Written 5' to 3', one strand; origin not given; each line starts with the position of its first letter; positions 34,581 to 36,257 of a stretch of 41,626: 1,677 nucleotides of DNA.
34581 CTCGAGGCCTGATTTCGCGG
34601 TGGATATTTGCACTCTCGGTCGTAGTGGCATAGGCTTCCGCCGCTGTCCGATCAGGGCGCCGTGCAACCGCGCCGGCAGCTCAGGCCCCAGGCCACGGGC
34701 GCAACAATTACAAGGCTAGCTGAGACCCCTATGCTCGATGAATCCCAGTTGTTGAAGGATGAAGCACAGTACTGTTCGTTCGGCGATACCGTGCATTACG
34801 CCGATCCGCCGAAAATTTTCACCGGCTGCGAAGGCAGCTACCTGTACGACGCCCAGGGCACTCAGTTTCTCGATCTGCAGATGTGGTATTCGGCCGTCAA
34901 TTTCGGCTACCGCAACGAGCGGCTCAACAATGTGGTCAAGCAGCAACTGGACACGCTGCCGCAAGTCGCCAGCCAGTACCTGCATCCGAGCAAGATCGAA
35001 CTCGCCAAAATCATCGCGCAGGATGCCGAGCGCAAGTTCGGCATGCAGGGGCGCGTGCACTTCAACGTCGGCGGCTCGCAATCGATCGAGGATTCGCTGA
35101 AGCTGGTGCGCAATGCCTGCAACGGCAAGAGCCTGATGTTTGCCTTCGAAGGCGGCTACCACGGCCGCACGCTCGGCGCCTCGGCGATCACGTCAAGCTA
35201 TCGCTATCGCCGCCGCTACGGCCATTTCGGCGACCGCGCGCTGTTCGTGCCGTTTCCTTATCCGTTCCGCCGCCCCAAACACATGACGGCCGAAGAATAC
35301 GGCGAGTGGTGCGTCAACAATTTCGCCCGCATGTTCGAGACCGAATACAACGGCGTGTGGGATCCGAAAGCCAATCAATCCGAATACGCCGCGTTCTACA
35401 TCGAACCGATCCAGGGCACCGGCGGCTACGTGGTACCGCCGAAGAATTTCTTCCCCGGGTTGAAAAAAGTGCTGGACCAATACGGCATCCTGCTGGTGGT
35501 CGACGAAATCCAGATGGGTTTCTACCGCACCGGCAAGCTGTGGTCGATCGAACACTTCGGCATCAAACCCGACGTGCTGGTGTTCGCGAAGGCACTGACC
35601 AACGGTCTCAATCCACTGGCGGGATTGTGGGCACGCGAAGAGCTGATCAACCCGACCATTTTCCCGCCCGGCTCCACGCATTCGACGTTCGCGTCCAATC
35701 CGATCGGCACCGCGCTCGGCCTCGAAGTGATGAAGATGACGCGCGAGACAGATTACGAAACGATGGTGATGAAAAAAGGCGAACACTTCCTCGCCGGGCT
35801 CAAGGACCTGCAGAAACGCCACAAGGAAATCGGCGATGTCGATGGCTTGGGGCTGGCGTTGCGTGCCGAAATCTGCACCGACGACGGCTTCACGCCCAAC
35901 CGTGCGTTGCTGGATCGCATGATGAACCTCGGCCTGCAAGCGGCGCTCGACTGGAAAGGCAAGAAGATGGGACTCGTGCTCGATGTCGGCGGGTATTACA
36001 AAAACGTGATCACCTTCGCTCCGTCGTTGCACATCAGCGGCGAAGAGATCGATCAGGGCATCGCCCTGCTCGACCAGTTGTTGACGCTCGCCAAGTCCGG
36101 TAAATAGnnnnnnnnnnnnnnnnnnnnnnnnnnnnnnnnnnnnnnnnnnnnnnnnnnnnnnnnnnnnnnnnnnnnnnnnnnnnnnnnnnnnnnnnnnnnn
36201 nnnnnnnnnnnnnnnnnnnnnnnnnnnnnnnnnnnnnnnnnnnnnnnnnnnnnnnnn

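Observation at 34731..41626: Convergent operons resembling an uncharacterised aminolipid or amino-glycolipid tailoring pathway (dedicated KS+ACP, omega-aminotransferase, FemAB-like GNAT, arginase-fold hydrolase; DegT plus ArnE/F-like flippase)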

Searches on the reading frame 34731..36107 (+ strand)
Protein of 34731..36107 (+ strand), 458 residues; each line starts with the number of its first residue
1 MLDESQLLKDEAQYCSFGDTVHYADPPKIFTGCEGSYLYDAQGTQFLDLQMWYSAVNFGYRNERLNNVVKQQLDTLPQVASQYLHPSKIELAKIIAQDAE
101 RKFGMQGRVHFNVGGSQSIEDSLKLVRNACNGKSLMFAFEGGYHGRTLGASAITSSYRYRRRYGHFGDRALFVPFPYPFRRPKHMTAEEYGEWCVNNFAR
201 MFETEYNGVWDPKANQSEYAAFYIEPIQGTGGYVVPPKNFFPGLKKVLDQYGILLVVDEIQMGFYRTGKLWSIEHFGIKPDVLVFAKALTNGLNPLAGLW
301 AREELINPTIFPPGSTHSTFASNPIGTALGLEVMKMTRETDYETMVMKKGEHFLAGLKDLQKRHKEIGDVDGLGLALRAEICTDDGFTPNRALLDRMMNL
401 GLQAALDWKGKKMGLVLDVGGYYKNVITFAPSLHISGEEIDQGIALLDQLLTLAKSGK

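Call 3: search_protein_families(library=pfam, proteins=[window:34731-36107:+], max_evalue=0.01)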
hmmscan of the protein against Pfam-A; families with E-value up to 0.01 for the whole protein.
window:34731-36107:+ (458 aa): 1 family
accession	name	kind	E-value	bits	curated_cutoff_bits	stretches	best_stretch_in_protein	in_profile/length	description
PF00202.27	Aminotran_3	-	3e-73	247.3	30.5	1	30-450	13-402/403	Aminotransferase class-III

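Call 4: search_protein_families(library=ncbifam, proteins=[window:34731-36107:+], max_evalue=0.01)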
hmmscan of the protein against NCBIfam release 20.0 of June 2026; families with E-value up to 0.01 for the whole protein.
window:34731-36107:+ (458 aa): 69 families (the best 25 are shown)
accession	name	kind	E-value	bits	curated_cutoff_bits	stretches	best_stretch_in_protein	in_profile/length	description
NF004426.0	PRK05769.1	equivalog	7.3e-85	285.4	552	1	29-452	39-438/441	acetyl ornithine aminotransferase family protein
NF005993.0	PRK08117.1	subfamily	1.5e-76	257.8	574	1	31-452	30-428/433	aspartate aminotransferase family protein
NF006228.0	PRK08360.1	equivalog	8.2e-68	229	608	1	6-453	5-426/443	aspartate aminotransferase family protein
NF005376.0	PRK06918.1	equivalog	7.3e-64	215.8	676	1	29-452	39-442/451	4-aminobutyrate--2-oxoglutarate transaminase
NF004718.0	PRK06062.1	subfamily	3.3e-62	210.5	472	1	27-455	39-450/454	hypothetical protein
NF005683.0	PRK07481.1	subfamily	1.5e-61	208.8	575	1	24-451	26-447/453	hypothetical protein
TIGR00707.1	argD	subfamily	2.5e-61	207.6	410.05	1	23-451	6-380/381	acetylornithine/succinylornithine family transaminase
NF006368.0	PRK08593.1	equivalog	1.4e-59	201.9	570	1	4-457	6-435/448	aspartate aminotransferase family protein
NF049939.1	HyAminethphonNHLyPbfA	equivalog_domain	3.3e-59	200.5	525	1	30-451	47-439/442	(R)-1-hydroxy-2-aminoethylphosphonate ammonia-lyase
TIGR00700.1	GABAtrnsam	equivalog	6.4e-59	199.6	506.65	1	32-451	21-418/420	4-aminobutyrate--2-oxoglutarate transaminase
NF004171.0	PRK05639.1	equivalog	9.3e-59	199.4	639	1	32-458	41-448/457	alanine/serine racemase family protein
NF005393.0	PRK06938.1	subfamily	1.8e-58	198.1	671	1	33-452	56-463/469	diaminobutyrate--2-oxoglutarate transaminase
TIGR00508.1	bioA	equivalog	4.8e-57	193.4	405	1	25-449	12-416/419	adenosylmethionine--8-amino-7-oxononanoate transaminase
NF005102.0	PRK06541.1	equivalog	6e-56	189.9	574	1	17-453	24-455/460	aspartate aminotransferase family protein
NF045634.1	LeuMetRace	equivalog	1.5e-55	188.7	800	1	20-452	19-425/432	leucine/methionine racemase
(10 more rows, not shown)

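Call 22: search_solved_structures(query=window:34731-36107:+, max_evalue=1e-40)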
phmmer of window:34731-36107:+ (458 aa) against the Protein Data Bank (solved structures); distinct sequences matched with E-value up to 1e-40: 19.
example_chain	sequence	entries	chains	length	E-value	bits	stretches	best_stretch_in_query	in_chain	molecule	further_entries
7vno_A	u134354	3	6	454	1.4e-58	202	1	30-452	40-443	454aa long hypothetical 4-aminobutyrate aminotransferase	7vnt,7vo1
9wqz_A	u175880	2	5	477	1.5e-57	198.6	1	34-452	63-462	Alanine/serine racemase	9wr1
2eo5_A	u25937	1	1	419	6.4e-56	193.2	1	27-378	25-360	419aa long hypothetical aminotransferase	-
9wrf_A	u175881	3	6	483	2.6e-48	168.1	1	27-457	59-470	Broad substrate specificity amino-acid racemase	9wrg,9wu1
9j4z_A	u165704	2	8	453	3e-46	161.3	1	6-386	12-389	Polyamine:pyruvate transaminase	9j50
1szk_A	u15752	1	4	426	1.3e-45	159.3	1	33-455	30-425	4-aminobutyrate aminotransferase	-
1szs_A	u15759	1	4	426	2.4e-45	158.3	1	33-455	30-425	4-aminobutyrate aminotransferase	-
1sf2_A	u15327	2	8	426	2.4e-45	158.3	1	33-455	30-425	4-aminobutyrate aminotransferase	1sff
6hx9_B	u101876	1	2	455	3.5e-45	157.8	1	8-386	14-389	Aspartate aminotransferase family protein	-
1szu_A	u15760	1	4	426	8.7e-45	156.5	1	33-455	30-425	4-aminobutyrate aminotransferase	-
5ti8_A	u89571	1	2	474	3e-43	151.4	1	27-382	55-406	Aminotransferase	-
7jh3_A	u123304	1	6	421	1.2e-42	149.5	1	32-450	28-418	4-aminobutyrate aminotransferase PuuE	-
5g09_A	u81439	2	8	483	1.2e-42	149.4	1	29-457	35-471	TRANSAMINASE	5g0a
5g2p_A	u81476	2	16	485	1.4e-41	146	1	29-457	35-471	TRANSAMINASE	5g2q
4uox_A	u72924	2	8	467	2.3e-41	145.2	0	213-382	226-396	PUTRESCINE AMINOTRANSFERASE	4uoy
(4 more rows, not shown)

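Call 98: search_solved_structures(query=window:34731-36107:+, max_evalue=1e-45, show_alignments=5)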
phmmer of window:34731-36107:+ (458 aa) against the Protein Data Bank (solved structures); distinct sequences matched with E-value up to 1e-45: 5.
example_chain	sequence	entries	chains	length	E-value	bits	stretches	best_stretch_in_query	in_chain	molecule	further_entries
7vno_A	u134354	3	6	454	1.4e-58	202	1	30-452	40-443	454aa long hypothetical 4-aminobutyrate aminotransferase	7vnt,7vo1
9wqz_A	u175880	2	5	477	1.5e-57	198.6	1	34-452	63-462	Alanine/serine racemase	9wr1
2eo5_A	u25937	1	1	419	6.4e-56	193.2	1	27-378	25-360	419aa long hypothetical aminotransferase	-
9wrf_A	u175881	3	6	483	2.6e-48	168.1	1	27-457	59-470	Broad substrate specificity amino-acid racemase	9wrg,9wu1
9j4z_A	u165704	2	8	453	3e-46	161.3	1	6-386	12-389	Polyamine:pyruvate transaminase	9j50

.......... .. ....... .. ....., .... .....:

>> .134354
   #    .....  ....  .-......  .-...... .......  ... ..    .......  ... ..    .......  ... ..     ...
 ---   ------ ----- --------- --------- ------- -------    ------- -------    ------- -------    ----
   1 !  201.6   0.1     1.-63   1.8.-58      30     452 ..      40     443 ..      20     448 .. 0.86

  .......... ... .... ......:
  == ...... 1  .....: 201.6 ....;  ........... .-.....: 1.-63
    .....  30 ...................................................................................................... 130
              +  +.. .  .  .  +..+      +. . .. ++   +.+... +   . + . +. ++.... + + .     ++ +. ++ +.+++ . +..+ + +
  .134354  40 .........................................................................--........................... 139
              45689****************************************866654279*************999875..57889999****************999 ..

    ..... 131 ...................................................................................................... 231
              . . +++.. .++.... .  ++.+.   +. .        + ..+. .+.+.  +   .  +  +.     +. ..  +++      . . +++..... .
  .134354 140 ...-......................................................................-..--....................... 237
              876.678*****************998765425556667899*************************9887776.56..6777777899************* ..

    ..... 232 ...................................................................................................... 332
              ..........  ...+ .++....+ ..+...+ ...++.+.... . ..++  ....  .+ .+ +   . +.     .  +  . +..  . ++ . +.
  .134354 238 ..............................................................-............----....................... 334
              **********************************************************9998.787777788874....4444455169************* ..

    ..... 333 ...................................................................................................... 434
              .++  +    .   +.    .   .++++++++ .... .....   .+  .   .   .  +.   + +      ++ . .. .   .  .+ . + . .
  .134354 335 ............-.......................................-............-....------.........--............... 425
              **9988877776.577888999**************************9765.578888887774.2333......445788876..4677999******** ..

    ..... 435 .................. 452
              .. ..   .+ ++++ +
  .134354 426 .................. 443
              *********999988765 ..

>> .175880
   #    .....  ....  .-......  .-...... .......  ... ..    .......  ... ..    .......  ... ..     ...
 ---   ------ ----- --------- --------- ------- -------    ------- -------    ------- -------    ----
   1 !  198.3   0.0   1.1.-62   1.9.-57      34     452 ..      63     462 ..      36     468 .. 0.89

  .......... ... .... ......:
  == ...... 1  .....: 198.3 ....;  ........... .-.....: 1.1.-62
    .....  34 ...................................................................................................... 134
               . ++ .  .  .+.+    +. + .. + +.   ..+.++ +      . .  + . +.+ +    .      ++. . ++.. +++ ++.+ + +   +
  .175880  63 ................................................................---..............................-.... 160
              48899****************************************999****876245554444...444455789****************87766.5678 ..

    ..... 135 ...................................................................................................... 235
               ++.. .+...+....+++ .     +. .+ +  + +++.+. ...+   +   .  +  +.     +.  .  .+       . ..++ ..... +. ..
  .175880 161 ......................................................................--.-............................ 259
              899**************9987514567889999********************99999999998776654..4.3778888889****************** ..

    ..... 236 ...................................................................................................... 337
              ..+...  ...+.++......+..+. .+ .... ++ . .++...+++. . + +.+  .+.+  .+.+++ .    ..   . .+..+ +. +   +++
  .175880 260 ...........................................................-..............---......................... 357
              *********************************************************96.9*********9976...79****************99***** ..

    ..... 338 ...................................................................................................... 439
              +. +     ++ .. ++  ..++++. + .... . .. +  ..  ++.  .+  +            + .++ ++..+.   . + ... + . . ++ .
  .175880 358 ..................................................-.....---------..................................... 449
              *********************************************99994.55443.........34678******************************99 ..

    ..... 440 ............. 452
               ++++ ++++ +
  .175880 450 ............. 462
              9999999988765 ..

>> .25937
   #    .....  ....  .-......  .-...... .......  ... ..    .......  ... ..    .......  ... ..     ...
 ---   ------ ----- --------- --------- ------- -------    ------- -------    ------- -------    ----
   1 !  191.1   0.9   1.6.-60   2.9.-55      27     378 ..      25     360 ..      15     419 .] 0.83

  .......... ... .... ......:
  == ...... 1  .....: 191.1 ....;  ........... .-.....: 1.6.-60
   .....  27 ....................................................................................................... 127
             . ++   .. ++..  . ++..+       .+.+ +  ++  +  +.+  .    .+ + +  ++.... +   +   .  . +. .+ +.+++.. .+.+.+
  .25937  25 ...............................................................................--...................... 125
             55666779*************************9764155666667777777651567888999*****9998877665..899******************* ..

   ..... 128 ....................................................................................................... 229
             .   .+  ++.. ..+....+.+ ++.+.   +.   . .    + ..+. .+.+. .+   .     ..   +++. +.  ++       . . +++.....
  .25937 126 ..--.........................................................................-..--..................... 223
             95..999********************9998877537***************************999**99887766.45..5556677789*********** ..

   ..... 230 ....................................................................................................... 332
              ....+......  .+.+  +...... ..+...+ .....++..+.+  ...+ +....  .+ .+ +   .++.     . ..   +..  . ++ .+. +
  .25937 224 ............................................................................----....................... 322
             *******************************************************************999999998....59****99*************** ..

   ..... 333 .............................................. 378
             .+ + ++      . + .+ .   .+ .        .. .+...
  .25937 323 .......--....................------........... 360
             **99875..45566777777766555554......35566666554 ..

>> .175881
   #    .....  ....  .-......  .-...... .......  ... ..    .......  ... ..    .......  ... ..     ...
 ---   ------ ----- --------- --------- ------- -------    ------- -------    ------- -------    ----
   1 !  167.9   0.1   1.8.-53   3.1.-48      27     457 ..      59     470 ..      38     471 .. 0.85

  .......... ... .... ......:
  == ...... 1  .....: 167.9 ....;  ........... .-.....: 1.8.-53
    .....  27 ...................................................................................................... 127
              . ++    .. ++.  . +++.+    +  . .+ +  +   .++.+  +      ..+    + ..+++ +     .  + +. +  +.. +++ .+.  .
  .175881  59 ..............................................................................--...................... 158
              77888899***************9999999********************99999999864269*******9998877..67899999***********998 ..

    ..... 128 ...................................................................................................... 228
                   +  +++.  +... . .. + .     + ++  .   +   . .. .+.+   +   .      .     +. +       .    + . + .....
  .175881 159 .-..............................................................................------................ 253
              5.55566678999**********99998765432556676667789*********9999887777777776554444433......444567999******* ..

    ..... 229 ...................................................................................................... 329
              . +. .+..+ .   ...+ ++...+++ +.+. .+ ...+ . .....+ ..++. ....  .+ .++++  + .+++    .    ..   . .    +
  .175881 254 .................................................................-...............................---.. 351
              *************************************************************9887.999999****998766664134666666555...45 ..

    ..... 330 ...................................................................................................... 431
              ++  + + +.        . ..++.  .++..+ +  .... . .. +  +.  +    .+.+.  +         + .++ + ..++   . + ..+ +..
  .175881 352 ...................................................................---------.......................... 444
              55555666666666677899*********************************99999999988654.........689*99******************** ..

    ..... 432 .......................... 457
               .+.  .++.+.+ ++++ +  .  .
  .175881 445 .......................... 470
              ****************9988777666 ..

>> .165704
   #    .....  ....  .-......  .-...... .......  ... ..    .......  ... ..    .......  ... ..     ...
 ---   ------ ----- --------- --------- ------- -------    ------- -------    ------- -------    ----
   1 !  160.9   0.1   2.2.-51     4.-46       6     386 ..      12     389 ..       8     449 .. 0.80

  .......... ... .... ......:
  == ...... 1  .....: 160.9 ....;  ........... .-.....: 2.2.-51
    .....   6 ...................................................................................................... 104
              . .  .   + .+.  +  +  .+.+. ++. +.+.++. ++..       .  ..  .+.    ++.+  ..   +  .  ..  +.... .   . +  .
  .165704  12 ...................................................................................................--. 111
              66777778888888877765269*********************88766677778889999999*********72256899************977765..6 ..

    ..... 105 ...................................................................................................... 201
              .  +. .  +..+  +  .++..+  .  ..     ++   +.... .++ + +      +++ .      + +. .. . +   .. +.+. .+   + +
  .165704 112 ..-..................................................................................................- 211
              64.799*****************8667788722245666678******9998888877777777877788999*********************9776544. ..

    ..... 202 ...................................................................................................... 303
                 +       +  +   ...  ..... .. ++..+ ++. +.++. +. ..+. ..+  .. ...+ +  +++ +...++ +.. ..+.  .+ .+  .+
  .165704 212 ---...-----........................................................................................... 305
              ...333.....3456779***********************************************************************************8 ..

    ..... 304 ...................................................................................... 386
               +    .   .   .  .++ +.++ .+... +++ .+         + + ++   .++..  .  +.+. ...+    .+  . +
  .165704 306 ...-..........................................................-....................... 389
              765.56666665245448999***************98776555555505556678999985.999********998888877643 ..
